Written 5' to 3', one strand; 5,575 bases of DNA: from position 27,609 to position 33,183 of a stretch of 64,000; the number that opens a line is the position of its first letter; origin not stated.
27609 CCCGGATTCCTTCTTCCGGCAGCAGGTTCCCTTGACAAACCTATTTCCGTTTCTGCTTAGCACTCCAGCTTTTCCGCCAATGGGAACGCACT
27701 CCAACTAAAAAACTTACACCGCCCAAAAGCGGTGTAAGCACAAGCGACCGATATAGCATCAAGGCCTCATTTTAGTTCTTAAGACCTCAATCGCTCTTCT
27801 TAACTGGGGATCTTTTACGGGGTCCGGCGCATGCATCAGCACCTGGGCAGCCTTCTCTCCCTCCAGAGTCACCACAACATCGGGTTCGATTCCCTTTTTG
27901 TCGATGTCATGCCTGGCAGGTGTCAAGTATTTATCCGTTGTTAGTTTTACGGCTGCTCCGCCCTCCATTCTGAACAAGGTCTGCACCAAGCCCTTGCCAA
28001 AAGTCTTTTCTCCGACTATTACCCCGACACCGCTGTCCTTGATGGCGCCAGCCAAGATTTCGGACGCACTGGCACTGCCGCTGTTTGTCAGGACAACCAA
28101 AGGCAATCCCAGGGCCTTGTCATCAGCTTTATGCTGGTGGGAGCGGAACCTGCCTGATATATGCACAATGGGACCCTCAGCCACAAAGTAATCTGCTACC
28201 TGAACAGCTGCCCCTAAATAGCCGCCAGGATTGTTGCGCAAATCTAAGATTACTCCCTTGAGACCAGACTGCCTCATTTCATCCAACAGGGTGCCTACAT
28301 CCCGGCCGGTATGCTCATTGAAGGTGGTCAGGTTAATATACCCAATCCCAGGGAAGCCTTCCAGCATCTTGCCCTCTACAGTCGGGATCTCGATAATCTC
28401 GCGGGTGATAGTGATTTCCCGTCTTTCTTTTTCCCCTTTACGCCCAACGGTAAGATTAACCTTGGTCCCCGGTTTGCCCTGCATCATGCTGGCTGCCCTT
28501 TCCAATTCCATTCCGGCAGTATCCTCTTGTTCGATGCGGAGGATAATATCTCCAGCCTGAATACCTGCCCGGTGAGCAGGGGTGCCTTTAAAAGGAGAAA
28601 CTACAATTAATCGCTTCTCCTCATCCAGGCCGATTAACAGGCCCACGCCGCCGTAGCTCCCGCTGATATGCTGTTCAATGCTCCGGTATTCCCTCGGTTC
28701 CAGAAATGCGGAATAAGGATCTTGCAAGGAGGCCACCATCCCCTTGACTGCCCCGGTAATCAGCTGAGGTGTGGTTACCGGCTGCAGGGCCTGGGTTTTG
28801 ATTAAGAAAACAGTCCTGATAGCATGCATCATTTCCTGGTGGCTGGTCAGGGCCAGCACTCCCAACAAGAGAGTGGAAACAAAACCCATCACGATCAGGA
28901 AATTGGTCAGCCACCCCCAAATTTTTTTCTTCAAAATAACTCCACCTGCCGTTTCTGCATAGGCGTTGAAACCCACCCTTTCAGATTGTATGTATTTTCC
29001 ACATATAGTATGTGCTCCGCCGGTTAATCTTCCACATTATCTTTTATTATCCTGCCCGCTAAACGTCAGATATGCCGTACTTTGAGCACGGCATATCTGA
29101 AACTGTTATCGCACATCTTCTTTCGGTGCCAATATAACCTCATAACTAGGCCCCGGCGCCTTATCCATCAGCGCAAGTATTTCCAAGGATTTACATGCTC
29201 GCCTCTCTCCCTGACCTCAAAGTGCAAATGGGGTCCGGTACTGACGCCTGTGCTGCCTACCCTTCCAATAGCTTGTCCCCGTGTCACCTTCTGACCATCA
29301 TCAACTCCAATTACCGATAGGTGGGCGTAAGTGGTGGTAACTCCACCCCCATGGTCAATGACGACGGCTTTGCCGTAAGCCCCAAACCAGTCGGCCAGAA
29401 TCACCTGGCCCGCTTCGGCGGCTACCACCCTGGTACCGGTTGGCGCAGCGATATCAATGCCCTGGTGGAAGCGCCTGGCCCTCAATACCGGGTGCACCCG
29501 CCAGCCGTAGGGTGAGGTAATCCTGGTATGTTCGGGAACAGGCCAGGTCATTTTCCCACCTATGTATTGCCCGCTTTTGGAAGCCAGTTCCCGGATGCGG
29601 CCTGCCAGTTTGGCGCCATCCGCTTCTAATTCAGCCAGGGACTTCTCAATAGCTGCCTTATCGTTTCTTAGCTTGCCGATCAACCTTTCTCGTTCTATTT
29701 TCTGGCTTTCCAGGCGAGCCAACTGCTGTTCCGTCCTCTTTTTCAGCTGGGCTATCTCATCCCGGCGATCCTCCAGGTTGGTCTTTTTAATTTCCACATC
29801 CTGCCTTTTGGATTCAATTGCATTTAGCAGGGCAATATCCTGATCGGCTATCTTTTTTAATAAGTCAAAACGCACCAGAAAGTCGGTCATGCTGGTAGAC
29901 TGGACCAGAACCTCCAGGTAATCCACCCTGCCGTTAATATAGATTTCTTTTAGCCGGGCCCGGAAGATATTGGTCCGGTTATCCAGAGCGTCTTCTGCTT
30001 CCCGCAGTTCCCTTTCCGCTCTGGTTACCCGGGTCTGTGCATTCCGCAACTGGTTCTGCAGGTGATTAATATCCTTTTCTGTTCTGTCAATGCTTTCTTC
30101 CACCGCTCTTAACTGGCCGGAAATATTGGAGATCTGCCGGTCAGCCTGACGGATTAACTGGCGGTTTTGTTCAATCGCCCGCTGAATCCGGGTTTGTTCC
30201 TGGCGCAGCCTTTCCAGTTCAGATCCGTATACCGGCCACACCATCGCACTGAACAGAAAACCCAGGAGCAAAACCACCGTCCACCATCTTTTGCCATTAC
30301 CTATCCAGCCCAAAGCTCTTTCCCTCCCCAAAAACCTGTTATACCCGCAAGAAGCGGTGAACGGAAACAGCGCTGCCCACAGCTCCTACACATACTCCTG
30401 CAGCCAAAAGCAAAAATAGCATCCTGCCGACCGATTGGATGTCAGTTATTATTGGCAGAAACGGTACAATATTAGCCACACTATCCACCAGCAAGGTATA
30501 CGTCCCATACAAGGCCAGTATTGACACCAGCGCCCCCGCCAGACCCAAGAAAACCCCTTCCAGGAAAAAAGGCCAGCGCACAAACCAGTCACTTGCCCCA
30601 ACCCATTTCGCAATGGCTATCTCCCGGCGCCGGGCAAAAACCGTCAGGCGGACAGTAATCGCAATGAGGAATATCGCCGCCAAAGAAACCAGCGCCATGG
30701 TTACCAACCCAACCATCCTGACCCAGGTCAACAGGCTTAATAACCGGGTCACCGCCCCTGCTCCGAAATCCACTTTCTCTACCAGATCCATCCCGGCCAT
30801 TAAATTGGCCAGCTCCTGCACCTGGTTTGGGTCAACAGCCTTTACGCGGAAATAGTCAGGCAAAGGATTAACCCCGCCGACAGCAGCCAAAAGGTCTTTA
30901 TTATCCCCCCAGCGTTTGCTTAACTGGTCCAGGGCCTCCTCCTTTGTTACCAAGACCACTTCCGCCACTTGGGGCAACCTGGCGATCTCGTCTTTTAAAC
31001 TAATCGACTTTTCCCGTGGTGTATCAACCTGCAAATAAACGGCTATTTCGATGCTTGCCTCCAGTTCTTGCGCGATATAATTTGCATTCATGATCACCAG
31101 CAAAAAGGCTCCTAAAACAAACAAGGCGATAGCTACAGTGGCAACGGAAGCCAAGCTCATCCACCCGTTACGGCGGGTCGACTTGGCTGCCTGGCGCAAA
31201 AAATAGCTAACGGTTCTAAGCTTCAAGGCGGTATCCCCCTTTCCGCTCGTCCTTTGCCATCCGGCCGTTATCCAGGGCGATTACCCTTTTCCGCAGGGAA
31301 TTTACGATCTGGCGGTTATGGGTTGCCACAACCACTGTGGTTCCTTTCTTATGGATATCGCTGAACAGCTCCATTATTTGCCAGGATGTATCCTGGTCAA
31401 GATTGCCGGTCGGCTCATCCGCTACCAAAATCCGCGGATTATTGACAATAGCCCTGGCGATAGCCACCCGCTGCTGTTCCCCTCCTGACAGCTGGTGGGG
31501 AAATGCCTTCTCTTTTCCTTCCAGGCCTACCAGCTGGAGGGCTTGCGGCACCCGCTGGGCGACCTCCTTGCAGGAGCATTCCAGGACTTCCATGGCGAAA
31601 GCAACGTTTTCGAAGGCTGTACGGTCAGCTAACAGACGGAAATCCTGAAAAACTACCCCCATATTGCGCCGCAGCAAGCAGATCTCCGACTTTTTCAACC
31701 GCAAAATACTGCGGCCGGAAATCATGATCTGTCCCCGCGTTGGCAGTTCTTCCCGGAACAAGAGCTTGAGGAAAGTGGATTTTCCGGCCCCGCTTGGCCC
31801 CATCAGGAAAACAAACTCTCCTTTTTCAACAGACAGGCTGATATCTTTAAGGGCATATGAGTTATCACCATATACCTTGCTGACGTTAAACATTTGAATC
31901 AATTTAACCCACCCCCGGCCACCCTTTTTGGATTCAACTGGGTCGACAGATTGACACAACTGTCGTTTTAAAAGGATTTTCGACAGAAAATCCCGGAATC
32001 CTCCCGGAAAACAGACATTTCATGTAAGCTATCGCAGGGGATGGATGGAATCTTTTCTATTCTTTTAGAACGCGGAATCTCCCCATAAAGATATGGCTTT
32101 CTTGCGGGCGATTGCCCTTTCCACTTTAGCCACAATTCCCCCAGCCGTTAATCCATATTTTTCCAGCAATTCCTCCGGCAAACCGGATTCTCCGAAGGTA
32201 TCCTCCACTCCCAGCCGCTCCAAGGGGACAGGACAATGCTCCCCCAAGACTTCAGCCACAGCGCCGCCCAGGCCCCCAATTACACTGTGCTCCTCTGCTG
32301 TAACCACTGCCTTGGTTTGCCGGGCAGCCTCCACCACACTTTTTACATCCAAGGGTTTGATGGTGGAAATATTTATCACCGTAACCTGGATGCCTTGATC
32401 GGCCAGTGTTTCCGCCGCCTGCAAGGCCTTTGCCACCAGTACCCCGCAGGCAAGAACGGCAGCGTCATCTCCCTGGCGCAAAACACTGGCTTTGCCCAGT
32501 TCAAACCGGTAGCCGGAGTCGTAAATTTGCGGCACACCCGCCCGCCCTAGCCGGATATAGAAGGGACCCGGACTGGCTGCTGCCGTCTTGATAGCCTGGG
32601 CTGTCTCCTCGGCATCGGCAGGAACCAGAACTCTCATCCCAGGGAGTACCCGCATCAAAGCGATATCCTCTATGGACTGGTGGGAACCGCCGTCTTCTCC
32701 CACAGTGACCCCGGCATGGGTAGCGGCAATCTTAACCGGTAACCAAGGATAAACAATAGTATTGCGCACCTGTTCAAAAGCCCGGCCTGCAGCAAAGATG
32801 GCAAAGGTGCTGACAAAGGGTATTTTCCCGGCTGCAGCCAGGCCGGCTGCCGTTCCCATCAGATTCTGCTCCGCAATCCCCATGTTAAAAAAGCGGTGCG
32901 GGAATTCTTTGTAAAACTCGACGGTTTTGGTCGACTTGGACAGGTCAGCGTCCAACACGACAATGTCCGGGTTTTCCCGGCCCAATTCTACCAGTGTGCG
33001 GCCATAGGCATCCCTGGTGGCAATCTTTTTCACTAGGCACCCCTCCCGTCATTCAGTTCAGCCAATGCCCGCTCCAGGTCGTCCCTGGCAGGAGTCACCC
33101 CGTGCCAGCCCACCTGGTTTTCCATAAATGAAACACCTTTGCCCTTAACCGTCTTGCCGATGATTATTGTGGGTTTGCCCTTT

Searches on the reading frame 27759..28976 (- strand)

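Call 42: search_protein_families(library=pfam, proteins=[window:27759-28976:-], max_evalue=0.00001)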
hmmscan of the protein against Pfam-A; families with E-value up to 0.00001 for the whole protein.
window:27759-28976:- (405 aa): 5 families
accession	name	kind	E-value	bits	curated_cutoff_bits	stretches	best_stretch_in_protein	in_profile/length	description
PF03572.23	Peptidase_S41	-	2.4e-53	180.5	24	1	211-369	2-165/165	Peptidase family S41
PF17820.7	PDZ_6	-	5.2e-11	42.6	27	1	126-177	3-52/54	PDZ domain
PF00595.29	PDZ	-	6.3e-11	42.9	23.2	1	109-177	10-80/81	PDZ domain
PF13180.12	PDZ_2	-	2e-10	41.2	27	1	119-189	10-79/80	PDZ domain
PF22694.1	CtpB_N-like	-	1.4e-08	35.5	27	1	48-93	36-82/85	Activating protease CtpB N-terminal domain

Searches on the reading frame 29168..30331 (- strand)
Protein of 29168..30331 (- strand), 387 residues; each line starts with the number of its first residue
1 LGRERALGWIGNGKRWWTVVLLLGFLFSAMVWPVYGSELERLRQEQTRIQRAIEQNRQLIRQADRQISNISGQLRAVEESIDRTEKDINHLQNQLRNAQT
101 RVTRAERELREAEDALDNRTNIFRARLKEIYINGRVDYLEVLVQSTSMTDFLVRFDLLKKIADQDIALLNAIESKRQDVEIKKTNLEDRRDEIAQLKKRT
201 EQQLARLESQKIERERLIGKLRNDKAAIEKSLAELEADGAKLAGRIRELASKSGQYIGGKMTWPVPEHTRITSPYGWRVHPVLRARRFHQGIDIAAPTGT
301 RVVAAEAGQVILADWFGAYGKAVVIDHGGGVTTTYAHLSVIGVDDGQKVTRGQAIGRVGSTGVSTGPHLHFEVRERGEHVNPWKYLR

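Call 42: search_protein_families(library=pfam, proteins=[window:29168-30331:-], max_evalue=0.00001)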
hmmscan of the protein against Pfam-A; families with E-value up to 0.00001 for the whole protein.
window:29168-30331:- (387 aa): 3 families
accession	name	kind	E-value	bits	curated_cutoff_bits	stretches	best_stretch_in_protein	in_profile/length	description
PF01551.29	Peptidase_M23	-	3.6e-37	126.9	28.7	1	287-382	1-96/96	Peptidase family M23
PF24568.1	CC_PcsB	-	4.8e-12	46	27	1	111-181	3-74/75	Peptidoglycan hydrolase PcsB, coiled-coil domain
PF11932.13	DUF3450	-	4.5e-09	36.4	32.6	1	25-114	4-93/241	Protein of unknown function (DUF3450)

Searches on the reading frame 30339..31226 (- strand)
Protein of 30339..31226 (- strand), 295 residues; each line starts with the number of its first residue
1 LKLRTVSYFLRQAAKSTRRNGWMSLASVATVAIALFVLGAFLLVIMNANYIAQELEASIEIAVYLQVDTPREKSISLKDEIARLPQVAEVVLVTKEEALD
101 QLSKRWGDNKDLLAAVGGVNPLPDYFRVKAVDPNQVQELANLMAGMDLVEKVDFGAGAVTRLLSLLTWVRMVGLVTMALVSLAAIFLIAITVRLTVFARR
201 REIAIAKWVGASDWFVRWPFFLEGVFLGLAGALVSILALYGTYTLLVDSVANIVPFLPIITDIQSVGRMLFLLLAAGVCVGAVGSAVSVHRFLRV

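Call 42: search_protein_families(library=pfam, proteins=[window:30339-31226:-], max_evalue=0.00001)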
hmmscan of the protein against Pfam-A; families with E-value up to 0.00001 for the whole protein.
window:30339-31226:- (295 aa): 2 families
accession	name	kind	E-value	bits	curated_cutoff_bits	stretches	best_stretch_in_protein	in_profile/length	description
PF18075.7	FtsX_ECD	-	6e-21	75.3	23.5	1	59-152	1-96/96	FtsX extracellular domain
PF02687.27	FtsX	-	2.7e-13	50.5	25.5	1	176-284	3-111/120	FtsX-like permease C-terminal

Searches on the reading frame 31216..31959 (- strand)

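Call 42: search_protein_families(library=pfam, proteins=[window:31216-31959:-], max_evalue=0.00001)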
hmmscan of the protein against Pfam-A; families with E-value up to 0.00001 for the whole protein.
window:31216-31959:- (247 aa): 2 families
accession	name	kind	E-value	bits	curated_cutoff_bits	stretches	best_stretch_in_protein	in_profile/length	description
PF00005.33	ABC_tran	-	1.5e-37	129.7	25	1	37-184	1-136/137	ABC transporter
PF13304.12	AAA_21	-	8.2e-06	26.5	27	0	49-67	1-19/304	AAA domain, putative AbiEii toxin, Type IV TA system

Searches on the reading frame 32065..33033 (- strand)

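Call 42: search_protein_families(library=pfam, proteins=[window:32065-33033:-], max_evalue=0.00001)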
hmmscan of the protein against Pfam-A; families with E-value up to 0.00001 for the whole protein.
window:32065-33033:- (322 aa): 4 families
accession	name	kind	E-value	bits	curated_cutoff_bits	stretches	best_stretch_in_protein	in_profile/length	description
PF02779.29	Transket_pyr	-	3.4e-48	164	27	1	2-166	1-171/174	Transketolase, pyrimidine binding domain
PF02780.25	Transketolase_C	-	8.9e-33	113.3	25.9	1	180-300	1-124/124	Transketolase, C-terminal domain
PF17147.9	PFOR_II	-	3.9e-06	27.6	27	0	190-262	2-74/102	Pyruvate:ferredoxin oxidoreductase core domain II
PF22613.1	Transketolase_C_1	-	5.6e-06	27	27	0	188-296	11-113/113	Transketolase-like TK C-terminal domain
